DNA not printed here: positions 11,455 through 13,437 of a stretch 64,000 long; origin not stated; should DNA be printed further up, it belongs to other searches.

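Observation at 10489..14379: Defence-type module: GmrSD-like DUF262-HNH nuclease + AIPR-like Abi protein + small NPPF adenine methyltransferase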

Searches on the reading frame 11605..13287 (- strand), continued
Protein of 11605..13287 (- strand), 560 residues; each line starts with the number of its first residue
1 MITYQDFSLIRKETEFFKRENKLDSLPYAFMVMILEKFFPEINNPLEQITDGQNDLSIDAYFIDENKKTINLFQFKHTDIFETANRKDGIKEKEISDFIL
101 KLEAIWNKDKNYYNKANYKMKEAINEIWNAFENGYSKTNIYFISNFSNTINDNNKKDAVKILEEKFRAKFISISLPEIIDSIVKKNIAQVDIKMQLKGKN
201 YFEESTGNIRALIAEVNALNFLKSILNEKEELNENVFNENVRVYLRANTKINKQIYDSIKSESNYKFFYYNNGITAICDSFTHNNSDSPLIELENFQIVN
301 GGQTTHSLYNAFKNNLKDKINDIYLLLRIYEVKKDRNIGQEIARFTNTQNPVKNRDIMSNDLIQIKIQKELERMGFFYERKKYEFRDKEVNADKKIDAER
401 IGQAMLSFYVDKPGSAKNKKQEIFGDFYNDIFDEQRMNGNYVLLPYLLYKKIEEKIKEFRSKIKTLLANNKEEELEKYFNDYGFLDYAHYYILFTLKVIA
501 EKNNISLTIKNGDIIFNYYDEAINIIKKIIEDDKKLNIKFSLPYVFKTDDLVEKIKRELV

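Call 59: fold_search(model_id=the predicted structure, library=pdb)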
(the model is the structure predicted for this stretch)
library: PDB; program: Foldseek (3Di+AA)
matches with E <= 10: 378; with E <= 0.001: 0
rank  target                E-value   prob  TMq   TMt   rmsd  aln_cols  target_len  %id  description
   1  7amv_A                1.0e-01  0.06  0.06  0.04  22.4       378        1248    7  Atomic structure of the poxvirus transcription pre-initiation complex in the initially melted state (released 2021-10-06)
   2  6ric_A                1.7e-01  0.04  0.06  0.04  22.6       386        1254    7  Structure of the core Vaccinia Virus DNA-dependent RNA polymerase complex (released 2019-12-18)
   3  7e1g_B                1.8e-01  0.15  0.09  0.13  21.4       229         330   10  Structure of MreB3 from Spiroplasma eriocheiris (released 2022-02-16)
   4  7aof_A                2.1e-01  0.04  0.06  0.04  21.4       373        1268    7  Atomic structure of the poxvirus transcription late pre-initiation complex (released 2021-10-06)
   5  8rqk_A                2.5e-01  0.04  0.06  0.04  22.8       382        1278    8  Structure of the complete Vaccinia DNA-dependent RNA polymerase complex at 2.65A resolution (released 2025-01-29)
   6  9bph_A                2.7e-01  0.12  0.08  0.12  18.9       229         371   10  CRYO-EM STRUCTURE OF CARDIAC MUSCLE ALPHA-ACTIN M305L HCM MUTANT (released 2025-05-14)
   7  4pl7_B                2.7e-01  0.11  0.08  0.11  19.3       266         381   10  Structure of Komagataella pastoris actin-thymosin beta4 hybrid (released 2014-10-22)
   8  2oan_B                2.9e-01  0.13  0.08  0.12  16.8       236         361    9  Structure of oxidized beta-actin (released 2007-05-01)
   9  9fjm_A                3.3e-01  0.12  0.08  0.11  18.6       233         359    9  Cryo-EM structure of the phalloidin-bound pointed end of the actin filament. (released 2024-09-11)
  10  5ldf_A                3.3e-01  0.07  0.06  0.07  19.5       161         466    9  Maltose binding protein genetically fused to dodecameric glutamine synthetase (released 2016-08-10)
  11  9gjp_C                4.4e-01  0.25  0.13  0.13  13.8       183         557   10  OCCM maturation intermediate stalled with an Arginine Finger mutation in Mcm5: Conformer 2 (released 2025-03-05)
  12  9bpm_A                4.4e-01  0.10  0.08  0.12  18.9       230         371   10  CRYO-EM STRUCTURE OF CARDIAC MUSCLE ALPHA-ACTIN A331P HCM MUTANT (released 2025-05-14)
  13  9c21_A                4.6e-01  0.11  0.08  0.12  17.5       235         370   11  Structure of endogenous Actin filament from rat model of Alzheimer's disease (released 2024-12-11)
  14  8v22_A                4.6e-01  0.07  0.06  0.07  19.2       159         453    9  GlnA dodecamer with AMPylation (released 2024-11-27)
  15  7tpt_A                4.8e-01  0.08  0.09  0.11  17.4       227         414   10  Single-particle Cryo-EM structure of Arp2/3 complex at branched-actin junction. (released 2022-05-25)
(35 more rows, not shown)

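Call 81: find_related_loci(query=A1, collection=metagenome_contigs, flank=5000)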
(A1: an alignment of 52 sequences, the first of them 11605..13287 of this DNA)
Query A1 (560 aa) in metagenome_contigs; peptide patterns used: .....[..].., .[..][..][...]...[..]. (x = any residue, [..] = any of these).
600 stretches matched a pattern (row limit reached: there are more); 589 encode a relative of the query (tblastn E <= 1e-3); the best 80 are kept; 80 distinct loci.
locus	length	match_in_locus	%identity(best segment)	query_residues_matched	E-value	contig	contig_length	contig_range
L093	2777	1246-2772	47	1-511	5e-163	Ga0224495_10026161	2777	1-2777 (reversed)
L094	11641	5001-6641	35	3-536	7e-90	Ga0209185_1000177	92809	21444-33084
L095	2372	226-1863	34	3-535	9e-85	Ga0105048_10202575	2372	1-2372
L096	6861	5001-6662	35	5-539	8e-82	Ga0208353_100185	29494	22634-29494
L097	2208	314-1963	32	5-539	2e-82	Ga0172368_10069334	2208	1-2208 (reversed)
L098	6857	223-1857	30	1-557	9e-76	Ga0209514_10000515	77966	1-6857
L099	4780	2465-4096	33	1-530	1e-74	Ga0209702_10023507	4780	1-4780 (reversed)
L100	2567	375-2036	36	3-547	7e-75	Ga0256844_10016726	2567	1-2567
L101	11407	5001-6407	32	28-507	3e-73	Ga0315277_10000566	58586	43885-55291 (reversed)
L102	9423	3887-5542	32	2-547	3e-71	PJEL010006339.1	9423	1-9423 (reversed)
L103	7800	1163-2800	33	5-536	1e-69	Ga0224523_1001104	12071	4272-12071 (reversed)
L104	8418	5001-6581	31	8-547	2e-69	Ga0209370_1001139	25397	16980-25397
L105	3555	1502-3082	31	8-547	4e-69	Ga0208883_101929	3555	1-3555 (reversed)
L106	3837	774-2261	31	16-531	7e-68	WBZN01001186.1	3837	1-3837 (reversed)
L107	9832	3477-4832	28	49-507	4e-65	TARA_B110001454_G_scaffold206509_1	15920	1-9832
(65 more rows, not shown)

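Call 85: search_protein_families(library=pfam, alignment_id=A3, max_evalue=0.00001)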
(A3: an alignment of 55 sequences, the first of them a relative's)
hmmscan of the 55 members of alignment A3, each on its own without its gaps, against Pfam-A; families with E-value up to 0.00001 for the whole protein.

A. member 1, L085:3009-4997:+ (662 aa): 2 families
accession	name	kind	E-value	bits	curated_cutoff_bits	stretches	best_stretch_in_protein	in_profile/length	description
PF01555.25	N6_N4_Mtase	-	2.4e-44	152.4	26.7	1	216-531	1-218/221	DNA methylase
PF12564.13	TypeIII_RM_meth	-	8.6e-20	71.3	25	1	37-92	1-56/56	Type III restriction/modification enzyme methylation subunit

B. families by the number of members that match (of 55 scanned): 51 families (the first 25 are shown)
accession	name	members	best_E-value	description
PF01555.25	N6_N4_Mtase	6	1.9e-54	DNA methylase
PF13304.12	AAA_21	3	5e-37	AAA domain, putative AbiEii toxin, Type IV TA system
PF12564.13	TypeIII_RM_meth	3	4.6e-25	Type III restriction/modification enzyme methylation subunit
PF04326.19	SLFN_AlbA_2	3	1.5e-17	Schlafen, AlbA_2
PF04556.18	DpnII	2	1.2e-97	DpnII restriction endonuclease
PF13175.12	AAA_15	2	1.2e-33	AAA ATPase domain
PF13749.12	HATPase_c_4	2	3.6e-17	Putative ATP-dependent DNA helicase recG C-terminal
PF13476.12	AAA_23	2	2.6e-06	AAA domain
PF01041.23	DegT_DnrJ_EryC1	1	4.7e-85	DegT/DnrJ/EryC1/StrS aminotransferase family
PF20979.2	Arginosuc_syn_C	1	7.3e-80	Arginosuccinate synthase C-terminal domain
PF00764.25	Arginosuc_synth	1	4.7e-64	Arginosuccinate synthase N-terminal HUP domain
PF14390.12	DUF4420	1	2.7e-54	Putative PD-(D/E)XK family member, (DUF4420)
PF01177.27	Asp_Glu_race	1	4.4e-48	Asp/Glu/Hydantoin racemase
PF19368.5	AraR_C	1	5.4e-46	AraR C-terminal winged HTH domain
PF03548.22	LolA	1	1.4e-45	Outer membrane lipoprotein carrier protein LolA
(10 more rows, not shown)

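Call 86: search_protein_families(library=pfam, alignment_id=A4, max_evalue=0.00001)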
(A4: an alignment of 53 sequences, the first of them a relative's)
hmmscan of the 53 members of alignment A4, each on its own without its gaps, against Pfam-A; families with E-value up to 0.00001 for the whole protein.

A. member 1, L085:6698-9322:+ (874 aa): 2 families
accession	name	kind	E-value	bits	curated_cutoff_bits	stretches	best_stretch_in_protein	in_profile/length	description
PF04851.21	ResIII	-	1.5e-29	103.5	22.5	1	35-232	1-162/164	Type III restriction enzyme, res subunit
PF00270.35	DEAD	-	3.7e-06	27.2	26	1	65-193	17-132/167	DEAD/DEAH box helicase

B. families by the number of members that match (of 53 scanned): 42 families (the first 25 are shown)
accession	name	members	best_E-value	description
PF04851.21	ResIII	5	2.6e-31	Type III restriction enzyme, res subunit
PF00270.35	DEAD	5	1.2e-06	DEAD/DEAH box helicase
PF13175.12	AAA_15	4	1.9e-22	AAA ATPase domain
PF13304.12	AAA_21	3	2.1e-26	AAA domain, putative AbiEii toxin, Type IV TA system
PF02463.25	SMC_N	3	5.2e-09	RecF/RecN/SMC N terminal domain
PF13476.12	AAA_23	3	9.7e-09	AAA domain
PF18766.7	SWI2_SNF2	2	2.5e-07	SWI2/SNF2 ATPase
PF00873.25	ACR_tran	1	5.3e-213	AcrB/AcrD/AcrF family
PF07580.19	Peptidase_M26_C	1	1.1e-171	M26 IgA1-specific Metallo-endopeptidase C-terminal region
PF02719.21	Polysacc_synt_2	1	1.3e-123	Polysaccharide biosynthesis protein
PF05342.19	Peptidase_M26_N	1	7.7e-92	M26 IgA1-specific Metallo-endopeptidase N-terminal region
PF02384.22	N6_Mtase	1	5.3e-61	N-6 DNA Methylase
PF09820.16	AAA-ATPase_like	1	2.9e-49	Predicted AAA-ATPase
PF00724.26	Oxidored_FMN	1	9.7e-49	NADH:flavin oxidoreductase / NADH oxidase family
PF04461.18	DUF520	1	1.3e-48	Protein of unknown function (DUF520)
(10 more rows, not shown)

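Call 100: search_dna_similar(query=window:11605-13287:-, collection=plasmids, mode=protein, max_rows=12)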
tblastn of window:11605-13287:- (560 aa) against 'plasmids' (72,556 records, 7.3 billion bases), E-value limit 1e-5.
Records with a match: 142; places in all: 142; records where one place covers at least 80% of the query: 1.
Best place of each record, by identity: <60% 142.
By first word of the organism name: Klebsiella 52; Staphylococcus 11; Burkholderia 10; Aeromonas 7; Enterococcus 5; Raoultella 5; Bacillus 4; Synechocystis 4; Streptomyces 4; Paracoccus 2; and 27 more.
By predicted mobility (MOB-suite, as given by PLSDB): non-mobilizable 62; mobilizable 45; conjugative 35.
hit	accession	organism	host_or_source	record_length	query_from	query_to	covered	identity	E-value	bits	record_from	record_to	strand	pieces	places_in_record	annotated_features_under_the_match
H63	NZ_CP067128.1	Paracoccus alcaliphilus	whole organism,soil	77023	2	522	93%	27.3%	3e-45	179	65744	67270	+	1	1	AIPR family protein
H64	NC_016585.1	Azospirillum lipoferum 4B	-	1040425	26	448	76%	23.6%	6e-20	102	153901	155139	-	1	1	none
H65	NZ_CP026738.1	Priestia megaterium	Sporobolus anglicus,cell ...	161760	10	381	66%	26.0%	6e-9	67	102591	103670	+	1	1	AIPR family protein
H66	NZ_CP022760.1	Ralstonia solanacearum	Solanum tuberosum,single cell,Potato ...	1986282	29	447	75%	23.1%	3e-7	62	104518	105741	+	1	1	none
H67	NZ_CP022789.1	Ralstonia solanacearum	Solanum tuberosum,single cell,Potato ...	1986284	29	447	75%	23.1%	3e-7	62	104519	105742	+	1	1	none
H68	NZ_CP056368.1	Citrobacter freundii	culture,Wastewater effluent sample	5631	33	435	72%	24.0%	3e-6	58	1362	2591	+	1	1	AIPR family protein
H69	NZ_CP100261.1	Burkholderia glumae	cell culture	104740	47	448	72%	24.0%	2e-10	72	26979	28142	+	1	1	AIPR family protein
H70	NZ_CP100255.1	Burkholderia glumae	cell culture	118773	47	448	72%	24.0%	2e-10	72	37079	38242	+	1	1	AIPR family protein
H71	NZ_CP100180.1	Burkholderia glumae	cell culture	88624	47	448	72%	24.0%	3e-10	71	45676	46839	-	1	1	AIPR family protein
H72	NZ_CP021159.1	Burkholderia glumae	Oryza sativa,Cell culture,USA rice field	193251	47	448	72%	24.0%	3e-10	71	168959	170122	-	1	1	AIPR family protein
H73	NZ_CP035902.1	Burkholderia glumae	Oryza sativa,Rice panicles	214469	47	448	72%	24.0%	3e-10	71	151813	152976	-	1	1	AIPR family protein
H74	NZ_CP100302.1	Burkholderia glumae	cell culture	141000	47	448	72%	24.0%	3e-10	71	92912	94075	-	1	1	AIPR family protein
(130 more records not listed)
